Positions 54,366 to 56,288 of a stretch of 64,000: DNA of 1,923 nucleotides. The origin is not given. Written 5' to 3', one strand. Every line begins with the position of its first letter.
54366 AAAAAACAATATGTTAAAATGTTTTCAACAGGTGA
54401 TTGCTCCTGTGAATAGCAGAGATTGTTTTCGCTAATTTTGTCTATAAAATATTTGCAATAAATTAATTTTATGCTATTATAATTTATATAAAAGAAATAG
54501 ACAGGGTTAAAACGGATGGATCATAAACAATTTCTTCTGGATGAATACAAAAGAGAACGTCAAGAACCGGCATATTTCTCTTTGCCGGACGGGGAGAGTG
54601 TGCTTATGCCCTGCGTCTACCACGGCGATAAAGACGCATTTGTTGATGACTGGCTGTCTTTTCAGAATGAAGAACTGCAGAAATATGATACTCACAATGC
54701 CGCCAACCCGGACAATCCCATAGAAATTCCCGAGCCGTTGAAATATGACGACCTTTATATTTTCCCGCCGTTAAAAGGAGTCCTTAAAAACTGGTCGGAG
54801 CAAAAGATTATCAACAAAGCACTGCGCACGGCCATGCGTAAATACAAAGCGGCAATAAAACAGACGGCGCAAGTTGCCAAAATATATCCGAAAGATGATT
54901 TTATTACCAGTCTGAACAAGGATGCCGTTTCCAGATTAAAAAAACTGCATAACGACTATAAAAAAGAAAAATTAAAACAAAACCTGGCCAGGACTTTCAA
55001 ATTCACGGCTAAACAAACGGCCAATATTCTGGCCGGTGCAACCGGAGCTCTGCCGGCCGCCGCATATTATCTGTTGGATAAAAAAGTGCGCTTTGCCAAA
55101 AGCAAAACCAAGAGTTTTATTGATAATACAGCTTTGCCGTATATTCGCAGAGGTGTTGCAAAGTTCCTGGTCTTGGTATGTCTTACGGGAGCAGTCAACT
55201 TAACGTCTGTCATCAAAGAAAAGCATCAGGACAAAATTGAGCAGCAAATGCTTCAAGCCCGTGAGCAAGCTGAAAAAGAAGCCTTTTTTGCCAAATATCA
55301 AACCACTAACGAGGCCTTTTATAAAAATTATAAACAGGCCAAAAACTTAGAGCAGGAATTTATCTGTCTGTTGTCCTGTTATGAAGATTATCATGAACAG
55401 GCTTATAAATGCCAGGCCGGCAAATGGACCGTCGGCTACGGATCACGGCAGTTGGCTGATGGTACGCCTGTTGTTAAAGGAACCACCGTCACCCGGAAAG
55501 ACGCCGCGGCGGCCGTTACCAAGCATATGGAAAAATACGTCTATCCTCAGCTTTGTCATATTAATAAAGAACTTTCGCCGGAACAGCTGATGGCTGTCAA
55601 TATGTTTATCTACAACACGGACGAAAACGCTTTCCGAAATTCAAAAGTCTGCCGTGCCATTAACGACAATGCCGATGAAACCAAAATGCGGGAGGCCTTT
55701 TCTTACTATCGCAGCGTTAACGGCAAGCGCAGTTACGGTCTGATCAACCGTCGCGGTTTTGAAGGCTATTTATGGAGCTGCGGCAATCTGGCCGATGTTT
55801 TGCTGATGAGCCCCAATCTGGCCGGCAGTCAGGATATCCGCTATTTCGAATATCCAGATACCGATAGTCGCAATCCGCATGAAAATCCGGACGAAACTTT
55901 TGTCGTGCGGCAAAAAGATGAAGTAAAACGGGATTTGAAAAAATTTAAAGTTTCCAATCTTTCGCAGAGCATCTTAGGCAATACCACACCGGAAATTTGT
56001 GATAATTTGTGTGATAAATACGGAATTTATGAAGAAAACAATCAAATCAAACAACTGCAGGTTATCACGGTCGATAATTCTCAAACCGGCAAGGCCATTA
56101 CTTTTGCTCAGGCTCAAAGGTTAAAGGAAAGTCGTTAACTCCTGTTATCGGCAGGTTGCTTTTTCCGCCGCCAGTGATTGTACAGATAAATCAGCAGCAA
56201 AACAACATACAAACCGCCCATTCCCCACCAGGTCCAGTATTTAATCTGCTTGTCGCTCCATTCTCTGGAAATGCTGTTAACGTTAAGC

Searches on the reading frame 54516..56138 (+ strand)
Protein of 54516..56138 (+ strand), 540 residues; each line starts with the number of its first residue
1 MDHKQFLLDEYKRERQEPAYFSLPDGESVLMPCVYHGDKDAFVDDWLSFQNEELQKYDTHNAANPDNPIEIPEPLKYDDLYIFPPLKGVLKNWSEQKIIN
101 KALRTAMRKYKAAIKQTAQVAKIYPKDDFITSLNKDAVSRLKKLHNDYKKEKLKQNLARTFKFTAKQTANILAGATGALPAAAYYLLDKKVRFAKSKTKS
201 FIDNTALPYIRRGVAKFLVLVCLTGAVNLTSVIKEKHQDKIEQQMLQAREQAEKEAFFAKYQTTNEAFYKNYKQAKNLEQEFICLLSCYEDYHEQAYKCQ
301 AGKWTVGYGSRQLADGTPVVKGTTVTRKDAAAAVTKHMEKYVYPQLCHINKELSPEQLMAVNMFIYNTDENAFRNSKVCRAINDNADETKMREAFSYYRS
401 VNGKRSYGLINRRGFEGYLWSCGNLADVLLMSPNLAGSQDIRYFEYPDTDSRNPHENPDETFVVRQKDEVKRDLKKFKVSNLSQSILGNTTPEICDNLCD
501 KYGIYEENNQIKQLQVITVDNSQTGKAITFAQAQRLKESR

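Call 3: search_protein_families(library=pfam, proteins=[window:54516-56138:+], max_evalue=1)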
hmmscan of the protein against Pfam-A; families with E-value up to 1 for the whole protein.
window:54516-56138:+ (540 aa): 1 family
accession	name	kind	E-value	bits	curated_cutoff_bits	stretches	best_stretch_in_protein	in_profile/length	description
PF00959.24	Phage_lysozyme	-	1.9e-19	70.7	22.3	1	289-414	3-123/125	Phage lysozyme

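Call 4: search_protein_families(library=ncbifam, proteins=[window:54516-56138:+], max_evalue=1)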
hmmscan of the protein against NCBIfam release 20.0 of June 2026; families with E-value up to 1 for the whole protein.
window:54516-56138:+ (540 aa): 4 families
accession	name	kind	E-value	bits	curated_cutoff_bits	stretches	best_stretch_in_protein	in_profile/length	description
NF058676.1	BaGTA_endo_BgtA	equivalog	5.9e-20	71.7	315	1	277-424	3-149/220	gene transfer agent endolysin BgtA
NF051871.1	LysLocSpmX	equivalog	1.4e-05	24.5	700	1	284-385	13-109/430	lysozyme-family localization factor SpmX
NF045962.1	MAG2810_fam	equivalog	0.0026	16.8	175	1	123-293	7-185/394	MAG2810 family protein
NF006283.1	PRK08455.1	equivalog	0.19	11.4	187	0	104-157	67-122/182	flagellar basal body-associated protein FliL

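Call 5: search_protein_families(library=phrogs, proteins=[window:54516-56138:+], max_evalue=0.1)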
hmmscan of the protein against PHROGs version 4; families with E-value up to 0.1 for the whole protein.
window:54516-56138:+ (540 aa): 7 families
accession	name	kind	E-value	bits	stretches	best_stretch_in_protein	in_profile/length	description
phrog_7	-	lysis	5.6e-23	82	1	285-413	561-688/873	endolysin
phrog_33083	-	lysis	3e-09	37.1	1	279-419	4-139/456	endolysin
phrog_28234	-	lysis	9.1e-09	35.8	1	281-421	75-220/372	endolysin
phrog_10457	-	lysis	0.00022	22.3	1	348-420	22-93/95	endolysin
phrog_7910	-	lysis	0.0015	20.1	1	350-416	22-87/96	endolysin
phrog_3617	-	unknown function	0.0052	17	1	301-421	279-404/405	-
phrog_5405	-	unknown function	0.02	16.3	1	217-281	33-98/115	-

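Call 9: find_homologous_proteins(query=window:54516-56138:+, max_evalue=0.001)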
Query window:54516-56138:+ (540 aa): 31 proteins with E <= 0.001 among 8000 candidates.
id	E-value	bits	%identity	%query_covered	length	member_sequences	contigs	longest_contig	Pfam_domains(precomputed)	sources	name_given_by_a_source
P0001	0.0e+0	1224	99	100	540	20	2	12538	PF00959.25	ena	-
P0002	0.0e+0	1157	94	100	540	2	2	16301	PF00959.25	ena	-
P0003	0.0e+0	1154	94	100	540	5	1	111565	PF00959.25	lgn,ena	-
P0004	0.0e+0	1067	86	100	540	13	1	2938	PF00959.25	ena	-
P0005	6.0e-197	673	56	100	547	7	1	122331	PF00959.25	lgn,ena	-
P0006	3.8e-156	539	50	95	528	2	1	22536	PF00959.25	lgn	-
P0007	2.2e-141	490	45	98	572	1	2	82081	PF00959.25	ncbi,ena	-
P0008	3.0e-139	483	46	99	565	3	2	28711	PF00959.25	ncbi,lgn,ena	-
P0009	7.1e-135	469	45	93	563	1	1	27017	PF00959.25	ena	-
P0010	4.0e-123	430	42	98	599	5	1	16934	PF00959.25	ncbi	-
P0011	2.1e-122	427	44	90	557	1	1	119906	PF00959.25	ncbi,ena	-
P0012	9.6e-122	425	42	98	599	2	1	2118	PF00959.25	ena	-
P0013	1.5e-118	415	72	51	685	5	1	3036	PF14559.13,PF00515.35,PF07719.24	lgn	-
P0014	1.4e-116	408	42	95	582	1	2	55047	PF00959.25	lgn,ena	-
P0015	4.9e-116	407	40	98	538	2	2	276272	PF00959.25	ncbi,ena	-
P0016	4.0e-114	400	38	95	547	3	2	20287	PF00959.25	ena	-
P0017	5.9e-110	386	38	95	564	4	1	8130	PF00959.25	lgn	-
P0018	3.4e-108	381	38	93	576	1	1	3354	PF00959.25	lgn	-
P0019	3.1e-105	371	39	99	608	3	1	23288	PF00959.25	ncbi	-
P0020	6.4e-105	370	38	93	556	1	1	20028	PF00959.25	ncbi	-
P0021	2.2e-104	368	39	93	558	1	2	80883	PF00959.25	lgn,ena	-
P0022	2.3e-104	368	37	95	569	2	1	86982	PF00959.25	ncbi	-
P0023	3.6e-95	338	41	79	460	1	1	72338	PF00959.25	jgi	-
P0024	8.6e-95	336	41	79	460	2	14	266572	PF00959.25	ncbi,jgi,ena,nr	ncbi:MAG: lysozyme [Alphaproteobacteria bacterium]|nr:lysozyme [Alphaproteobacteria bacterium]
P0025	3.6e-94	334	39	88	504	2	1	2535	PF00959.25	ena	-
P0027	9.2e-92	326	35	94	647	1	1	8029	PF00959.25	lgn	-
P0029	8.7e-90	320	35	99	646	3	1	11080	PF00959.25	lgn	-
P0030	4.6e-45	172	43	41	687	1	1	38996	PF00515.35,PF13181.13,PF07719.24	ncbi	-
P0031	4.7e-39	153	40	41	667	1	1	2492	PF14559.13,PF00515.35,PF13424.13,PF13181.13,PF07719.24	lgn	-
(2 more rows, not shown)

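Call 11: find_related_loci(query=A1, collection=genome_contigs, flank=10000)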
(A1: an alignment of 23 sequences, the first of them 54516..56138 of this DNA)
Query A1 (540 aa) in genome_contigs; peptide patterns used: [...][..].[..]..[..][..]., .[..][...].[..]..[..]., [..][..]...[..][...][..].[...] (x = any residue, [..] = any of these).
132 stretches matched a pattern; 9 encode a relative of the query (tblastn E <= 1e-3); 9 distinct loci.
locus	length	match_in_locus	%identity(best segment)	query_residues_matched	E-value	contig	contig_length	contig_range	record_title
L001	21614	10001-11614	56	1-540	0e+0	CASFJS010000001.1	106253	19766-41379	uncultured proteobacterium isolate B35_L4_330330_idba_bin.27 genome assembly, contig: B35_L4_330330_idba_bin.27.fa_scaff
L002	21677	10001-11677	45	3-533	1e-147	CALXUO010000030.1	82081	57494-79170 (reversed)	MAG: uncultured Alphaproteobacteria bacterium isolate E20__bin257 genome assembly, contig: E20__k127_6438707, whole geno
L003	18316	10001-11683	46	2-537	2e-141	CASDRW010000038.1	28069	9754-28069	uncultured proteobacterium isolate SI.B40.metabat-bins.148 genome assembly, contig: SI.B40.metabat-bins.148.fa_k141_1071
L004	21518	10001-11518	44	1-488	2e-132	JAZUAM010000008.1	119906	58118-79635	MAG: Alphaproteobacteria bacterium isolate T1900045320_YK20190009.MAGScoT_cleanbin_000005 SGB_6346_k141_1275624, whole g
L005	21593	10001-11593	40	2-540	7e-126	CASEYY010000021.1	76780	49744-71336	uncultured proteobacterium isolate SI.O72.metabat-bins.143 genome assembly, contig: SI.O72.metabat-bins.143.fa_k141_2134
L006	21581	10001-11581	40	10-536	2e-123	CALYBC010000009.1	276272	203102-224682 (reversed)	MAG: uncultured Alphaproteobacteria bacterium isolate E17__bin256 genome assembly, contig: E17__k127_9698362, whole geno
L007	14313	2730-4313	39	4-536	8e-113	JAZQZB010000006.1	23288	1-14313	MAG: Alphaproteobacteria bacterium isolate T1900045158_TC20190152.MAGScoT_cleanbin_000010 SGB_5000_k141_1144794, whole g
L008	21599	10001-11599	38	1-512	5e-110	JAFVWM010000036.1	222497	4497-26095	MAG: Alphaproteobacteria bacterium isolate RGIG5458 Sheep_Colon-5__c461510, whole genome shotgun sequence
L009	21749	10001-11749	34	1-505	4e-96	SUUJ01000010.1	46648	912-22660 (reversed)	MAG: Alphaproteobacteria bacterium isolate SIG43 NODE_4397_length_46648_cov_2.742159, whole genome shotgun sequence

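Call 19: find_encoding_contigs(protein=P0030, flank=10000, max_places=3)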
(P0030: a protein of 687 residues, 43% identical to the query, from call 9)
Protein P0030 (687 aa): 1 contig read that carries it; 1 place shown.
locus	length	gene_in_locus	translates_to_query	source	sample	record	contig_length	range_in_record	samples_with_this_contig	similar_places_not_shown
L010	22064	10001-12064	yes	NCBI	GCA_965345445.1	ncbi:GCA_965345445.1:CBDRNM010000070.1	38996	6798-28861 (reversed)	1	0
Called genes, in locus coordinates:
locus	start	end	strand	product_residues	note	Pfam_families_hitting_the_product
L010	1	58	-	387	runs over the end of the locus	PF14691:Fer4_20, PF01262:AlaDh_PNT_C (faint), PF01134:GIDA (faint), PF01266:DAO (faint), PF07992:Pyr_redox_2, PF13450:NAD_binding_8, PF13738:Pyr_redox_3, PF00070:Pyr_redox (weak), +1 more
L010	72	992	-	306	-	PF00698:Acyl_transf_1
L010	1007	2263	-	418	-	PF00109:ketoacyl-synt, PF00108:Thiolase_N (faint), PF02801:Ketoacyl-synt_C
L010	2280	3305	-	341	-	PF08545:ACP_syn_III, PF08541:ACP_syn_III_C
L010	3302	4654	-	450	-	PF00289:Biotin_carb_N, PF02222:ATP-grasp, PF02786:CPSase_L_D2, PF07478:Dala_Dala_lig_C, PF02785:Biotin_carb_C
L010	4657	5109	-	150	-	PF00364:Biotin_lipoyl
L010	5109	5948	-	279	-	PF00106:adh_short, PF13561:adh_short_C2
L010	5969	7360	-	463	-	PF03060:NMO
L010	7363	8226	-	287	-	PF17848:Zn_ribbon_ACC, PF01039:Carboxyl_trans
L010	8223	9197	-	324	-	PF03255:ACCA, PF01039:Carboxyl_trans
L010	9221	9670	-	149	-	PF22817:ApeP-like, PF07977:FabA, PF22818:ApeI-like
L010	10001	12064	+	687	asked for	PF00515:TPR_1 (faint), PF07719:TPR_2 (faint), PF13181:TPR_8 (faint)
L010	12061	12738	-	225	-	-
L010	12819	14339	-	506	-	PF11412:DsbD_N, PF02683:DsbD_TM, PF13899:Thioredoxin_7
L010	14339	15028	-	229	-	PF01066:CDP-OH_P_transf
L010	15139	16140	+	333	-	PF02424:ApbE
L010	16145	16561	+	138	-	PF04246:RseC_MucC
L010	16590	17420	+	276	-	PF04060:FeS (weak), PF13237:Fer4_10 (faint), PF12838:Fer4_7 (weak), PF13187:Fer4_9 (weak), PF14697:Fer4_21 (weak), PF00037:Fer4 (weak), PF12837:Fer4_6 (weak)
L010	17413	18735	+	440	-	PF13375:RnfC_N, PF25984:BSH_YknX (weak), PF01512:Complex1_51K, PF10531:SLBB, PF13534:Fer4_17 (faint), PF12838:Fer4_7 (weak), PF13237:Fer4_10 (weak)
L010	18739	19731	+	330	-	PF03116:NQR2_RnfD_RnfE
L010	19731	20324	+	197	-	PF04205:FMN_bind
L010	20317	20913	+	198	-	PF02508:Rnf-Nqr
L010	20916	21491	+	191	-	PF02508:Rnf-Nqr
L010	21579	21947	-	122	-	-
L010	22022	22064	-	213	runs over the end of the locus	PF03167:UDG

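Call 20: find_encoding_contigs(protein=P0013, flank=5000, max_places=4)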
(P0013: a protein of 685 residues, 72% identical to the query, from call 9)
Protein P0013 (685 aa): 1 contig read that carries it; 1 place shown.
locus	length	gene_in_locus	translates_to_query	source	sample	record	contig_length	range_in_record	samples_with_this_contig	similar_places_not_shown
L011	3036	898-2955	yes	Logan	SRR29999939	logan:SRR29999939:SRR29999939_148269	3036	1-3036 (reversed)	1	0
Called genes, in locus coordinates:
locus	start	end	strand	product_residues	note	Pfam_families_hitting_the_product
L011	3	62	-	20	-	?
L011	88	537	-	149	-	PF22817:ApeP-like, PF07977:FabA, PF22818:ApeI-like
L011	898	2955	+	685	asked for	PF00515:TPR_1 (faint), PF07719:TPR_2 (faint), PF14559:TPR_19 (faint)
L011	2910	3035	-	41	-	?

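Call 21: predict_structure(alignment_id=A1)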
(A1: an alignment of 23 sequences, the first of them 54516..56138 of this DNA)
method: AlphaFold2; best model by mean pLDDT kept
length: 540 residues; sequences in the alignment: 23
mean_pLDDT: 79.6   pTM: 0.53
mean pLDDT of the five models: 79.6, 78.6, 76.8, 76.4, 75.8
residues with pLDDT >= 90: 267; 70-90: 153; 50-70: 19; < 50: 101
segments of 3 or more residues with pLDDT < 50: 160-202, 205-238, 517-531, 533-535, 537-540
pLDDT, mean of each block of 10 residues (from residue 1): 89 92 86 92 93 91 90 88 92 92 93 93 87 91 82 57 43 41 40 43 46 38 33 44 74 91 93 95 90 89 88 89 93 91 93 96 84 89 95 92 83 93 90 83 90 92 94 91 91 91 85 58 36 43
secondary structure, 60 per line:
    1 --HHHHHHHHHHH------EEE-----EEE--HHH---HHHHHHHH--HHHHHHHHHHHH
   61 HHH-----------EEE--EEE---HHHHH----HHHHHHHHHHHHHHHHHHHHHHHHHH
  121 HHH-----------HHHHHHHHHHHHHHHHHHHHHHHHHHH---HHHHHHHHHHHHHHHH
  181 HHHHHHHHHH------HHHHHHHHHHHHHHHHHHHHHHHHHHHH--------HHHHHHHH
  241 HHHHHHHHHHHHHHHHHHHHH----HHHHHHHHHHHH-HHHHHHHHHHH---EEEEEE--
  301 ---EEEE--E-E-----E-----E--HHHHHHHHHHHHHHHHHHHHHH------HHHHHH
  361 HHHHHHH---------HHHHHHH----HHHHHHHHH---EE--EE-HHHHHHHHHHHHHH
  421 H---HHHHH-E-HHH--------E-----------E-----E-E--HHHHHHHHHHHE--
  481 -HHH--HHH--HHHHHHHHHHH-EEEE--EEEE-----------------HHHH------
elements in order: H3-13 E20-22 E28-30 H39-46 H49-63 E75-77 E80-82 H86-90 H95-123 H135-161 H165-190 H197-224 H233-261 H266-277 H279-289 E293-298 E304-307 H327-348 H355-367 H377-383 H388-396 H407-421 H425-429 H467-477 H492-502 E504-507 E510-513 H531-534
